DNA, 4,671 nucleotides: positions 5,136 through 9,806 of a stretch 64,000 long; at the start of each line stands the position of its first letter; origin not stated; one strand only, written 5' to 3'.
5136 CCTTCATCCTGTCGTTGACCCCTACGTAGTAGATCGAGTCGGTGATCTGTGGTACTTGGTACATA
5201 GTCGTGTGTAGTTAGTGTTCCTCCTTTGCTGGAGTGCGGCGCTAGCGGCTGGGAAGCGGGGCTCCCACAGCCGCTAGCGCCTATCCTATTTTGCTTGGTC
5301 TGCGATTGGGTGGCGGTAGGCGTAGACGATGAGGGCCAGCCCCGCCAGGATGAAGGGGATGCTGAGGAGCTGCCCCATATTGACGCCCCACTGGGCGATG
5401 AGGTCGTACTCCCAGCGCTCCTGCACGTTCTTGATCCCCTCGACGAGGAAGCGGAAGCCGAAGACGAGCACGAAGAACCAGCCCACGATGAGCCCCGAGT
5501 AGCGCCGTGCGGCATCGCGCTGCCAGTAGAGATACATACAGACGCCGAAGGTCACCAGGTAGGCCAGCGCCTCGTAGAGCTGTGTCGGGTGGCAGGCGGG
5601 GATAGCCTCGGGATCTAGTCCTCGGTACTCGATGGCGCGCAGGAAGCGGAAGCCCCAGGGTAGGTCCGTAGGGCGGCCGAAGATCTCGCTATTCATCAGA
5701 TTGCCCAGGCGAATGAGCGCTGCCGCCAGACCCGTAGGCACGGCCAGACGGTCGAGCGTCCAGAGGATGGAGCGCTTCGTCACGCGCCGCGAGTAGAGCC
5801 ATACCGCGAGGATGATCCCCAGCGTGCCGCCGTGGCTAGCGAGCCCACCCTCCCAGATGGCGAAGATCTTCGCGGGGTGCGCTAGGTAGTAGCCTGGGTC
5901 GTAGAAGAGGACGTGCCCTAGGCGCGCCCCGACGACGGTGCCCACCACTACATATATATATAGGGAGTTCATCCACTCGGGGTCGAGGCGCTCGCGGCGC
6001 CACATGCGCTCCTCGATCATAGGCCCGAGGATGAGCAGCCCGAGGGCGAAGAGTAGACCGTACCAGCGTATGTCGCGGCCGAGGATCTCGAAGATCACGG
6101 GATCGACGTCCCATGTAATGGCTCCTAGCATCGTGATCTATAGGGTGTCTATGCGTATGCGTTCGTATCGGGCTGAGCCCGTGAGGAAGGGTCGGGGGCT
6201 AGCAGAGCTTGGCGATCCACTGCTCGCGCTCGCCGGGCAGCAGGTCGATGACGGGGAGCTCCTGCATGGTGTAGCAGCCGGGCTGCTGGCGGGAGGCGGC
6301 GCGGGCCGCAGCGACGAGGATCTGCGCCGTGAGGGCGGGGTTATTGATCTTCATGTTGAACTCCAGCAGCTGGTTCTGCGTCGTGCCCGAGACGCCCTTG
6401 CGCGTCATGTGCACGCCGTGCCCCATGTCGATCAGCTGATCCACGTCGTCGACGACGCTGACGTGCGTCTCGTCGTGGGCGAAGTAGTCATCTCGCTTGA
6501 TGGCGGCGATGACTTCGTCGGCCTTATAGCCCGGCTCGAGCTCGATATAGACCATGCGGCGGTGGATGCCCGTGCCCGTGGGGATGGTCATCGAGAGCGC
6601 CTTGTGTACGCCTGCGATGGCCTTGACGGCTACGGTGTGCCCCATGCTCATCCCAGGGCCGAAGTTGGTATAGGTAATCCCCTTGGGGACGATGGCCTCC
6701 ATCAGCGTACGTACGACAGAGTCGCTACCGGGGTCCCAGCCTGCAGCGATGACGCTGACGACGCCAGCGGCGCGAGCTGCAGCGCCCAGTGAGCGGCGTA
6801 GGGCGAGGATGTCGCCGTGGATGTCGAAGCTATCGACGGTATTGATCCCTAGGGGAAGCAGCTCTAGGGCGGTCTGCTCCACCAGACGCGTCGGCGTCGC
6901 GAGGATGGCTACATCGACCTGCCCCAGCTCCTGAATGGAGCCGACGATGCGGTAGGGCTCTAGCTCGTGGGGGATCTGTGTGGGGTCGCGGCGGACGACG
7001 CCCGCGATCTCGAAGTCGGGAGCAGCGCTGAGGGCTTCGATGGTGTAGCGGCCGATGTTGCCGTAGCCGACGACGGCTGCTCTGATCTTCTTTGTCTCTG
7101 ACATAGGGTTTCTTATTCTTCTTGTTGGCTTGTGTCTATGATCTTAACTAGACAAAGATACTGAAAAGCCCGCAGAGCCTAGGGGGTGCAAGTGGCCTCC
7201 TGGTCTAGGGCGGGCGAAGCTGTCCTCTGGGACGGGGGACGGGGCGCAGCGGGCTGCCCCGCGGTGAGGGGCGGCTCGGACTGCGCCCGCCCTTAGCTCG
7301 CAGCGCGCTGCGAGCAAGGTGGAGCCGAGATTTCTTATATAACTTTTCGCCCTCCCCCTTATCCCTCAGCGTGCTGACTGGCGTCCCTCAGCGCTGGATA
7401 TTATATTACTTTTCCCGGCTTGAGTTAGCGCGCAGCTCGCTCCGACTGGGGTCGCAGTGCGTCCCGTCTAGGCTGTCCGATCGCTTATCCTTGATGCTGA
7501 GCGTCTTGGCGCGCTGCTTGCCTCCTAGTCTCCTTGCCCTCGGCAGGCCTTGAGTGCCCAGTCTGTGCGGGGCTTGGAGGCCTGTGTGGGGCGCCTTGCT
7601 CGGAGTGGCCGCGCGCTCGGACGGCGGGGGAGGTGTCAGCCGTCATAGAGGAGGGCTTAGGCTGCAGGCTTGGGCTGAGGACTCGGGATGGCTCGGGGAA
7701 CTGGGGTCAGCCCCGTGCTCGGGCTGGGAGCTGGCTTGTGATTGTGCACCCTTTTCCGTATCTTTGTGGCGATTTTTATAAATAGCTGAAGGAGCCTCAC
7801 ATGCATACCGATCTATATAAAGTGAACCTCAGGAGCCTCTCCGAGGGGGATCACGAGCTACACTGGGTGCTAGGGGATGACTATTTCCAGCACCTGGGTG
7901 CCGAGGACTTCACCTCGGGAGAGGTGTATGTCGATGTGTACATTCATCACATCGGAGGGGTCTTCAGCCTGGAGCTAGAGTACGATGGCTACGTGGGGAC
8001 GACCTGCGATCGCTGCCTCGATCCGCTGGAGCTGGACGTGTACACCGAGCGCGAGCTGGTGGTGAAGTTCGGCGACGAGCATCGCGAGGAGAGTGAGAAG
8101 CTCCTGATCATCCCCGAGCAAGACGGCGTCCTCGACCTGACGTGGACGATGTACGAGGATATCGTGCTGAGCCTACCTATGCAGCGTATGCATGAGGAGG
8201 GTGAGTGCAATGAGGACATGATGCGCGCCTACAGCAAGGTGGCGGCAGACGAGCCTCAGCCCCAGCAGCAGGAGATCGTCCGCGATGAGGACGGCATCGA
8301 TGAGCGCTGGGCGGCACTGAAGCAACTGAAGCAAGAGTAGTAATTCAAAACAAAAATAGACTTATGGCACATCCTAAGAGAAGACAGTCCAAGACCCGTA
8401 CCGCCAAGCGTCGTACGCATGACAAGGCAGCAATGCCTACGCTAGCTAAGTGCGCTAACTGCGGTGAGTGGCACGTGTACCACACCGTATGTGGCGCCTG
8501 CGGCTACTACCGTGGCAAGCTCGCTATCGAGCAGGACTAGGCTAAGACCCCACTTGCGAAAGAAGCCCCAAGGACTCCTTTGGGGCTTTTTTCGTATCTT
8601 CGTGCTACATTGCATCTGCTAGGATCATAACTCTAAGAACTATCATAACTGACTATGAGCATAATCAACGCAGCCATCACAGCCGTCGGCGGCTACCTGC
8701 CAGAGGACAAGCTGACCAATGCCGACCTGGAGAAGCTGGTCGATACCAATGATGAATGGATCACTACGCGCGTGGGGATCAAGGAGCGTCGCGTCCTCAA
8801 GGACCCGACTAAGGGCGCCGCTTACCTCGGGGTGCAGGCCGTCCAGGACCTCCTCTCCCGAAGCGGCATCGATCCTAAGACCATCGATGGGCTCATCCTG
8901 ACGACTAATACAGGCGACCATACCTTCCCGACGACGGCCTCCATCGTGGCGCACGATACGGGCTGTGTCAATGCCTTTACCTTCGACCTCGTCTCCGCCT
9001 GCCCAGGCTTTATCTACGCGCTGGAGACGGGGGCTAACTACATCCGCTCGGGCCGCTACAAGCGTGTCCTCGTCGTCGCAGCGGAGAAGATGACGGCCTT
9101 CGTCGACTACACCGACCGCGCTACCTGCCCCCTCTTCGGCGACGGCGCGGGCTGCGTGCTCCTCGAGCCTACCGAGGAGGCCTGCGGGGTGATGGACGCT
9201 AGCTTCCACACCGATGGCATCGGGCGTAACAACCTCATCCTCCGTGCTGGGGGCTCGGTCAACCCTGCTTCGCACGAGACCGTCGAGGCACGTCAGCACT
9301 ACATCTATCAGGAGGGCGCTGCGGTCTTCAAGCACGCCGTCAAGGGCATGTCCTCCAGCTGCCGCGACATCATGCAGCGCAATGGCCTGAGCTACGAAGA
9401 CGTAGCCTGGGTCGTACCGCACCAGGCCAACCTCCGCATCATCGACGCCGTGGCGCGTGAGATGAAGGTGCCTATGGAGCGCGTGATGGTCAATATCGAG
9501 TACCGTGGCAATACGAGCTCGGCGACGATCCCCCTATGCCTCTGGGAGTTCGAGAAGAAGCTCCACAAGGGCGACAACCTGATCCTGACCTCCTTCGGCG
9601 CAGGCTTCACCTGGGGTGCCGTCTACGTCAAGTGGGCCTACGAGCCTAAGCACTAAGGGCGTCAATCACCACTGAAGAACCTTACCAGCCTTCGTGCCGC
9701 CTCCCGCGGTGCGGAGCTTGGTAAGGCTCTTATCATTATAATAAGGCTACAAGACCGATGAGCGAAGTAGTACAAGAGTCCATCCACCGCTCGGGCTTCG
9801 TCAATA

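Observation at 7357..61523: Dispersed family of tandem 22-bp near-palindromic units with a GATATC-centred core at 10 or more intergenic loci in 64 kb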

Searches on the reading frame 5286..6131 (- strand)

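Call 81: search_protein_families(library=pfam, proteins=[window:5286-6131:-], max_evalue=0.00001)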
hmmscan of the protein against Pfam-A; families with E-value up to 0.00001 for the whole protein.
window:5286-6131:- (281 aa): 1 family
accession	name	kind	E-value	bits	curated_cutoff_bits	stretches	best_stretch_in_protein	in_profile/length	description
PF01790.23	LGT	-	4.8e-68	229.5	24.9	1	11-270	1-240/240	Prolipoprotein diacylglyceryl transferase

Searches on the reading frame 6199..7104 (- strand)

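Call 81: search_protein_families(library=pfam, proteins=[window:6199-7104:-], max_evalue=0.00001)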
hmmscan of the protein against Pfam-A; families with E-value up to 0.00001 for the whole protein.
window:6199-7104:- (301 aa): 2 families
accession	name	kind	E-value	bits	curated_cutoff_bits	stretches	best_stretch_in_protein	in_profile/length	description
PF16654.10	DAPDH_C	-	8.3e-22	78.1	30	1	122-180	1-59/154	Diaminopimelic acid dehydrogenase C-terminal domain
PF01408.29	GFO_IDH_MocA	-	8.5e-07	30.1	24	1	7-88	1-88/120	Oxidoreductase family, NAD-binding Rossmann fold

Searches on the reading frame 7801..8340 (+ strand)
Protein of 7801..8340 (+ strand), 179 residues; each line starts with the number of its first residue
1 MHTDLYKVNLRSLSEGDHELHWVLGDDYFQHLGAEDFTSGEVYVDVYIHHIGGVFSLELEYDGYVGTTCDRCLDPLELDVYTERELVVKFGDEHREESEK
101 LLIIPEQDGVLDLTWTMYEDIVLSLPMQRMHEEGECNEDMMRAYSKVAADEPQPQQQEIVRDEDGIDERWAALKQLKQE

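Call 81: search_protein_families(library=pfam, proteins=[window:7801-8340:+], max_evalue=0.00001)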
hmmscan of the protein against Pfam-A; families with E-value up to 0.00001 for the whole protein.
window:7801-8340:+ (179 aa): 1 family
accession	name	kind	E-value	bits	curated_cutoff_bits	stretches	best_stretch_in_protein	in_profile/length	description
PF02620.22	YceD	-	2e-20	73.4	33.2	1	58-177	2-119/119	Large ribosomal RNA subunit accumulation protein YceD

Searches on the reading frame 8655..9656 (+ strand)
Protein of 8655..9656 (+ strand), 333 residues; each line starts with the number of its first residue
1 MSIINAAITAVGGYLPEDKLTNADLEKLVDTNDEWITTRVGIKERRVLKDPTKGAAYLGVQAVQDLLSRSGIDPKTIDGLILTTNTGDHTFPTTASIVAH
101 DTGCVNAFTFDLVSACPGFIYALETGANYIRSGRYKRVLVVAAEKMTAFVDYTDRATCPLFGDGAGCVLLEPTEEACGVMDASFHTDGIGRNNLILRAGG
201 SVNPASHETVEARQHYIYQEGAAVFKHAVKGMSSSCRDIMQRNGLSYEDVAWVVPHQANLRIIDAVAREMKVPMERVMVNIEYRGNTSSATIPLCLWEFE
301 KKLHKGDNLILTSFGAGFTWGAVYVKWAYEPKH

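Call 81: search_protein_families(library=pfam, proteins=[window:8655-9656:+], max_evalue=0.00001)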
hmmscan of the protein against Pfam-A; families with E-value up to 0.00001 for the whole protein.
window:8655-9656:+ (333 aa): 3 families
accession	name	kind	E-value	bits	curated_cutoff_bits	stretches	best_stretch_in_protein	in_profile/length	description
PF08541.16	ACP_syn_III_C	-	1.2e-31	109.2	26.6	1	240-327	1-90/90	3-Oxoacyl-[acyl-carrier-protein (ACP)] synthase III C terminal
PF08545.16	ACP_syn_III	-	7.2e-29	100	24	1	110-188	1-80/80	3-Oxoacyl-[acyl-carrier-protein (ACP)] synthase III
PF00108.29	Thiolase_N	-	2.2e-06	27.7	26.4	1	54-149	22-118/260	Thiolase, N-terminal domain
